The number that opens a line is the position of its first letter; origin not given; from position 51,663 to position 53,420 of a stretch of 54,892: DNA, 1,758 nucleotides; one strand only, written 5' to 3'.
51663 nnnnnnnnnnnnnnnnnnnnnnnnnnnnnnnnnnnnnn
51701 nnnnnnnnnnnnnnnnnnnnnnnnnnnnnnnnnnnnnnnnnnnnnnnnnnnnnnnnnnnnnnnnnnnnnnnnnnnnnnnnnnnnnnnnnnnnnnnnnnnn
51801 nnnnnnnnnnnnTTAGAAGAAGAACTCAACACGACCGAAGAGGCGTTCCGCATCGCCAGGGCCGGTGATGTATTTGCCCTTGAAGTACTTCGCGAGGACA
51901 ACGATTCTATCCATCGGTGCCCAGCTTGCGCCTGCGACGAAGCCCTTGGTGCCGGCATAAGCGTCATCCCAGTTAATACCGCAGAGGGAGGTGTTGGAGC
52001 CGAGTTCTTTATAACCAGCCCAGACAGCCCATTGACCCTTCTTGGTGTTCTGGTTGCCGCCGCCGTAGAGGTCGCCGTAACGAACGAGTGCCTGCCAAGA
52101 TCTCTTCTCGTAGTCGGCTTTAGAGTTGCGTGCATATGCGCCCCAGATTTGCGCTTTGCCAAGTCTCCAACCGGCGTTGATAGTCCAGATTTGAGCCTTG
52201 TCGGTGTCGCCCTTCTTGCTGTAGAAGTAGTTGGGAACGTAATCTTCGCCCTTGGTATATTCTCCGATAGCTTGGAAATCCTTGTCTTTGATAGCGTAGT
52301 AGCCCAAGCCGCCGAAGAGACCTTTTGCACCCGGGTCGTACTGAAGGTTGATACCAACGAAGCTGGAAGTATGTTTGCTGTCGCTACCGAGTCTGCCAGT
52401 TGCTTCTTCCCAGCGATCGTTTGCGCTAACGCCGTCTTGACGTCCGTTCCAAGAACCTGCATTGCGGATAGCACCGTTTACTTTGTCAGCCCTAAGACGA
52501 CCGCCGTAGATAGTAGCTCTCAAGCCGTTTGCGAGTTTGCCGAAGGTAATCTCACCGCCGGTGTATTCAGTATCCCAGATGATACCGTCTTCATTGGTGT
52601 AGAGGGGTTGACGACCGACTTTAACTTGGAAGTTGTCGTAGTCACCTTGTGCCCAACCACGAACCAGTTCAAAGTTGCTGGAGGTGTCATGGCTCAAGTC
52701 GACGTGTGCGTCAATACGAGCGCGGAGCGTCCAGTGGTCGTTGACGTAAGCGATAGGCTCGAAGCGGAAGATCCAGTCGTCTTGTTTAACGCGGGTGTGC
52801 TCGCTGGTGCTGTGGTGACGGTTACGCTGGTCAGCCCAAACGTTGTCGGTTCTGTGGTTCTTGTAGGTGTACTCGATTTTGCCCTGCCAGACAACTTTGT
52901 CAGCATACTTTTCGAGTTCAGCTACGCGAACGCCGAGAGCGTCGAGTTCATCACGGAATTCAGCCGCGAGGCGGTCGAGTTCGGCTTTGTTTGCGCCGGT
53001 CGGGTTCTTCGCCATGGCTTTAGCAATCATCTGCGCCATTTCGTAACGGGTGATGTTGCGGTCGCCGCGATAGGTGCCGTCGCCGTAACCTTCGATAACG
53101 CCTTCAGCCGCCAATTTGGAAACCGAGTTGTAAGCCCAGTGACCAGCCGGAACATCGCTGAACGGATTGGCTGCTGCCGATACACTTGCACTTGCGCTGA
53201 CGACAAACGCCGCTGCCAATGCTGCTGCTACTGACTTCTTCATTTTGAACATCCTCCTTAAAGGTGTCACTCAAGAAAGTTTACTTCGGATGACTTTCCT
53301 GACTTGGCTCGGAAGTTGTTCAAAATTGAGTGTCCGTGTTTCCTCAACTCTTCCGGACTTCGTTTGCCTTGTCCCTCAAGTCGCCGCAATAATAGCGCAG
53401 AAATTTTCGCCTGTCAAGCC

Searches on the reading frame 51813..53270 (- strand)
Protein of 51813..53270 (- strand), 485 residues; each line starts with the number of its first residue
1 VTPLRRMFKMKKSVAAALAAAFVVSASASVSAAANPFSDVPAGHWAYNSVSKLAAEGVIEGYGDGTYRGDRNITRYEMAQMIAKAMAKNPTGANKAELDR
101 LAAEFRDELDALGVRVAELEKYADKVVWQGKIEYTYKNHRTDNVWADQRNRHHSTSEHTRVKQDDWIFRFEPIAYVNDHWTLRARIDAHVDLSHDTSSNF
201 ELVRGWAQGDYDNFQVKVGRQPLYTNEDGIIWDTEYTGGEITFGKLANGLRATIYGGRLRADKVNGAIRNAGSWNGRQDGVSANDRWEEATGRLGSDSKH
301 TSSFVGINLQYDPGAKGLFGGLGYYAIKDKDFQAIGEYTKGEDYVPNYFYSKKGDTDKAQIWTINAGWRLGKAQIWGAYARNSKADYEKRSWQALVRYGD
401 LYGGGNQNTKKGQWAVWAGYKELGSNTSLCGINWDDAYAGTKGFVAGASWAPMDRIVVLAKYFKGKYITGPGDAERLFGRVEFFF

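Call 58: search_protein_families(library=pfam, proteins=[window:51813-53270:-], max_evalue=0.00001)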
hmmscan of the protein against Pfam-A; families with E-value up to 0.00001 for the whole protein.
window:51813-53270:- (485 aa): 1 family
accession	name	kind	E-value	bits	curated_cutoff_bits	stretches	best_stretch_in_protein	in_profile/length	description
PF00395.25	SLH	-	7.2e-14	51.9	20.8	1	36-79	1-44/44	S-layer homology domain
